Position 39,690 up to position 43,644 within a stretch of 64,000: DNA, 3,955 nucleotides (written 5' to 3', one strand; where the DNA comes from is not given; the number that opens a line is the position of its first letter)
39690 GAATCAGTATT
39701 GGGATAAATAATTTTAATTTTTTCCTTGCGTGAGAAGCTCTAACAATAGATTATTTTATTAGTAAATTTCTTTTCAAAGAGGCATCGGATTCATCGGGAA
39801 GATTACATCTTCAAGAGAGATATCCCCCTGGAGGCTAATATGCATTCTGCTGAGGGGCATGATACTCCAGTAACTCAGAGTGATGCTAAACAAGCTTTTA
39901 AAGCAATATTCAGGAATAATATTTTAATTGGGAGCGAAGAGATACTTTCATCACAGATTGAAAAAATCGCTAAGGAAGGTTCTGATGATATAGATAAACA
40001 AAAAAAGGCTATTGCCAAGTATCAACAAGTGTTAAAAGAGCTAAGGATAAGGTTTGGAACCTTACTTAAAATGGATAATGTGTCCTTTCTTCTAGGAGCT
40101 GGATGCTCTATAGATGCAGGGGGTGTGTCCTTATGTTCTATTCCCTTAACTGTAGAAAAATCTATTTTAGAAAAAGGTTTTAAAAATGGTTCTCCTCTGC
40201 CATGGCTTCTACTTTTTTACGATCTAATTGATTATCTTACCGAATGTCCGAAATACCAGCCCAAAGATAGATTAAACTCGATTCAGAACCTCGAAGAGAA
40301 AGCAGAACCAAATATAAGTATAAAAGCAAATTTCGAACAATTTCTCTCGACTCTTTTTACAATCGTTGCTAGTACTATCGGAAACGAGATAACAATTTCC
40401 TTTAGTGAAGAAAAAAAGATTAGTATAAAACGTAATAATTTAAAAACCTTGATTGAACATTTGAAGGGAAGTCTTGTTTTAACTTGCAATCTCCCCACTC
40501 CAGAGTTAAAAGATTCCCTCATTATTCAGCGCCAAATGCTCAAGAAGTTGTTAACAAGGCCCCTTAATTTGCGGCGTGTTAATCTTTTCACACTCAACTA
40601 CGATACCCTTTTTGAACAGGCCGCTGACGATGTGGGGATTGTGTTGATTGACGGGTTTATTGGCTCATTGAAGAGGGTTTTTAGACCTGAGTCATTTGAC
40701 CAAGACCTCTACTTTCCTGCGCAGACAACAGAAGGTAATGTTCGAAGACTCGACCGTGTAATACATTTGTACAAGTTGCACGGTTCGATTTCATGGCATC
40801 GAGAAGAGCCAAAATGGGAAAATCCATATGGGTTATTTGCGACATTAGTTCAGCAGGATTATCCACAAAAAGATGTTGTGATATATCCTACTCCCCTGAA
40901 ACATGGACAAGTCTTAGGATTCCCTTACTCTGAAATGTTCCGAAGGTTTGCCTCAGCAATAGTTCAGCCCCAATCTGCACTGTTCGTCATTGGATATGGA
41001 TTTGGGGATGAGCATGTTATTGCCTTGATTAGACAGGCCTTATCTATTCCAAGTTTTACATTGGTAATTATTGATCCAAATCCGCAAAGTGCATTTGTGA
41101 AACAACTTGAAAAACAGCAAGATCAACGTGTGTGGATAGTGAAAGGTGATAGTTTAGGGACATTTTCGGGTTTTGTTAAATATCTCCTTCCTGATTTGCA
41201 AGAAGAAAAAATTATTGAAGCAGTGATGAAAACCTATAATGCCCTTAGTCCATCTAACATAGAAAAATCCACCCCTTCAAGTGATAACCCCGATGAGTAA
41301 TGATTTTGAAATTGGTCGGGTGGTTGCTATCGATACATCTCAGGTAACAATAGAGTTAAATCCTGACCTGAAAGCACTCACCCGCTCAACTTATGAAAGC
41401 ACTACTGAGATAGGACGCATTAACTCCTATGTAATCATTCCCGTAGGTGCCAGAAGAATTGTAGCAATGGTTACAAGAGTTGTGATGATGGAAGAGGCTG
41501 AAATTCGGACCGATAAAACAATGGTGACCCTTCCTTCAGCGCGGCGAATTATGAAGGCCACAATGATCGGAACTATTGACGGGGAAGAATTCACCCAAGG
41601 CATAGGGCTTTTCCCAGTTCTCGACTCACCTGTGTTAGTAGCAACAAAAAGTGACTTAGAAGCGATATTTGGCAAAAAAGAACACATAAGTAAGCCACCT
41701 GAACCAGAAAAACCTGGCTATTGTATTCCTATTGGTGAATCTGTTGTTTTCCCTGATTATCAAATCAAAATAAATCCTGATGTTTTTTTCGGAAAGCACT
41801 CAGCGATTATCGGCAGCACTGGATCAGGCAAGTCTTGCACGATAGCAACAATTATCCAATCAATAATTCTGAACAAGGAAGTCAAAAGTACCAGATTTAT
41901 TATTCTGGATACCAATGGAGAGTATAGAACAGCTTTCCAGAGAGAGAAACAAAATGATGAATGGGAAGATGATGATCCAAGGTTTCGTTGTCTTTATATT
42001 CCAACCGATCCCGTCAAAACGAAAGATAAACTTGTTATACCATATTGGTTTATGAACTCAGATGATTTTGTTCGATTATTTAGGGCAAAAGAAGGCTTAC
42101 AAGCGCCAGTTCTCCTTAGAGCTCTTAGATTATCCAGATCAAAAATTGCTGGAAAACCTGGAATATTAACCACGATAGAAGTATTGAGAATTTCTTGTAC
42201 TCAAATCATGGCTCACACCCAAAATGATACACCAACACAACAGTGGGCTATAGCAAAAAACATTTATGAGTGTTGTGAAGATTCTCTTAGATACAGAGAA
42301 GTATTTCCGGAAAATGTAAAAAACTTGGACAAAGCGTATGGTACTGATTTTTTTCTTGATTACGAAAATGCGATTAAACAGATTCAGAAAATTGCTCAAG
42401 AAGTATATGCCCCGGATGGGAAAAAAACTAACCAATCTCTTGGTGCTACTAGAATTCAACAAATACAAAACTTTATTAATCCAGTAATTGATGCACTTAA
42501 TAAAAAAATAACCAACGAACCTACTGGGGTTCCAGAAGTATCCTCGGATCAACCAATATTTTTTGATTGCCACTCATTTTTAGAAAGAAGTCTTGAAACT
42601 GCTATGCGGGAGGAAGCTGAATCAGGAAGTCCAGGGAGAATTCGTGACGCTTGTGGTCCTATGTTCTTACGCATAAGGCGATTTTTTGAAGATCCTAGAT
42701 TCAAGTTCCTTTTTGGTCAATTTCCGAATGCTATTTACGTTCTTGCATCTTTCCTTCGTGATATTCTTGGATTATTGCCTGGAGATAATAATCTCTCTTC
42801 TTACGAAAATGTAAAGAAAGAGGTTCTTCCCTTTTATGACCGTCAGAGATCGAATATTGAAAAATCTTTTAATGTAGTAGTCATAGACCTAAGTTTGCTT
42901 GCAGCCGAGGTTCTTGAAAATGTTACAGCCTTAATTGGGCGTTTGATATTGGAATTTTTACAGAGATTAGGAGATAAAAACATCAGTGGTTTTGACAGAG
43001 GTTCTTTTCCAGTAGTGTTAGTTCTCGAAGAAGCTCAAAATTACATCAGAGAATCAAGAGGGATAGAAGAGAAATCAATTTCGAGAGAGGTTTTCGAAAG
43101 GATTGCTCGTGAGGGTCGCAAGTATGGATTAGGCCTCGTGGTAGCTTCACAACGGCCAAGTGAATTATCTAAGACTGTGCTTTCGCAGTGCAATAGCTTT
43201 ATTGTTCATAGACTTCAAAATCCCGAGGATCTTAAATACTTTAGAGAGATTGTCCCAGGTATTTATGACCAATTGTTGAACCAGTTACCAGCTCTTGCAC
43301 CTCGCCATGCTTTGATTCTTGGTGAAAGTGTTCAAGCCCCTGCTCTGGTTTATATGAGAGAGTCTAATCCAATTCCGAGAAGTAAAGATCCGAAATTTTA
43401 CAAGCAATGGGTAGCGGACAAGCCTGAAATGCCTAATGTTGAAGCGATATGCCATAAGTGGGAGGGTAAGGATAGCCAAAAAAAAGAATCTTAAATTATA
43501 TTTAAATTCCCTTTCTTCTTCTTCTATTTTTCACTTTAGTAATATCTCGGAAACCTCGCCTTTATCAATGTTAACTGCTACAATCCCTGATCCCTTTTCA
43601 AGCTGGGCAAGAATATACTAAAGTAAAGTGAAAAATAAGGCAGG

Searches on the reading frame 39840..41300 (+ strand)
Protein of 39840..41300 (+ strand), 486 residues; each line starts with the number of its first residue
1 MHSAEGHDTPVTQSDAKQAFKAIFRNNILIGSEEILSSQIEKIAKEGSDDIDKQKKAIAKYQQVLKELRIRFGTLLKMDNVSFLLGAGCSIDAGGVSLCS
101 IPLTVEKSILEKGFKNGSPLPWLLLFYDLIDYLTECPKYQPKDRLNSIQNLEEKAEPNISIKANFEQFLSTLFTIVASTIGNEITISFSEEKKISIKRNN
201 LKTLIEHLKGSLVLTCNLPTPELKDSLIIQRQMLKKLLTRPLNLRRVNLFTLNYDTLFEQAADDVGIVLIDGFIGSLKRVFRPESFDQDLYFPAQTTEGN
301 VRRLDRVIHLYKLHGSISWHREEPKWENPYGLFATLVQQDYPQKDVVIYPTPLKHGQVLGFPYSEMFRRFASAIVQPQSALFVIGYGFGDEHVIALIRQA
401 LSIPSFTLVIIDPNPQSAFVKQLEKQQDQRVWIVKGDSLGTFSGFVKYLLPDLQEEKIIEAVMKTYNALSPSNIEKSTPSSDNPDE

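Call 74: search_protein_families(library=pfam, proteins=[window:39840-41300:+], max_evalue=0.01)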
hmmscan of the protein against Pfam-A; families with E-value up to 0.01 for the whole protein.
window:39840-41300:+ (486 aa): 2 families
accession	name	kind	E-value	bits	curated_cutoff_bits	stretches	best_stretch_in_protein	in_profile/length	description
PF13289.12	SIR2_2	-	7.4e-13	49.2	24.5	1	249-416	3-124/141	SIR2-like domain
PF11116.13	DUF2624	-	0.0014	19.9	24.7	1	2-56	22-76/83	Protein of unknown function (DUF2624)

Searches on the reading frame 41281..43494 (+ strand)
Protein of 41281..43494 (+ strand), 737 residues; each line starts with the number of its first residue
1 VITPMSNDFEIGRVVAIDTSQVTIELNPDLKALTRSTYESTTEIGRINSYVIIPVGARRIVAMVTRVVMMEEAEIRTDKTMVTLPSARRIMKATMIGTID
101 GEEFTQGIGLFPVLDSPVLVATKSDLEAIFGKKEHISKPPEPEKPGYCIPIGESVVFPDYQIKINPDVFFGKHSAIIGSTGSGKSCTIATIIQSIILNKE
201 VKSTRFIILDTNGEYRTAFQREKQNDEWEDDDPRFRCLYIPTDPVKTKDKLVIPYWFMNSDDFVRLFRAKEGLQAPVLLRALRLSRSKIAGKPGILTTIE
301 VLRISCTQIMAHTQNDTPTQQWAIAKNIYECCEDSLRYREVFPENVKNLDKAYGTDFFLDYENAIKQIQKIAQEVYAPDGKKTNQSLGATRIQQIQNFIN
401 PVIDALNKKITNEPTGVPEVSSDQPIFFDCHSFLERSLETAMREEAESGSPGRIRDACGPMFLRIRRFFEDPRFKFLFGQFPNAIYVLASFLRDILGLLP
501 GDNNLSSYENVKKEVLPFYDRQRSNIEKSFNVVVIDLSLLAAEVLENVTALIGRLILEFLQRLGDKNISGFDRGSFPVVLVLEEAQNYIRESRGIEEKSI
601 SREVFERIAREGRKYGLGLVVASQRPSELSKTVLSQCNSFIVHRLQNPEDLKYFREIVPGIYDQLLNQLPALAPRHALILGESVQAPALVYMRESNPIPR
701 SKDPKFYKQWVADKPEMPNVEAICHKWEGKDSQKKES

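Call 74: search_protein_families(library=pfam, proteins=[window:41281-43494:+], max_evalue=0.01)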
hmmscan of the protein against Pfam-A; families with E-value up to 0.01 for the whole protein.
window:41281-43494:+ (737 aa): 4 families
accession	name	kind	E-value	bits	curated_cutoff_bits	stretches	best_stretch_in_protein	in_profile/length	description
PF01935.23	DUF87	-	1.2e-20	75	23.2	1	150-311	2-138/220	Helicase HerA, central domain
PF01580.24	FtsK_SpoIIIE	-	3e-09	37.1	24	1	166-212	39-80/221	FtsK/SpoIIIE family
PF10412.15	TrwB_AAD_bind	-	8.3e-07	28.7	20.5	1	172-224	16-64/387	Type IV secretion-system coupling protein DNA-binding domain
PF12846.13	AAA_10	-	3.1e-05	23.6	27.5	1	172-223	22-68/362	AAA-like domain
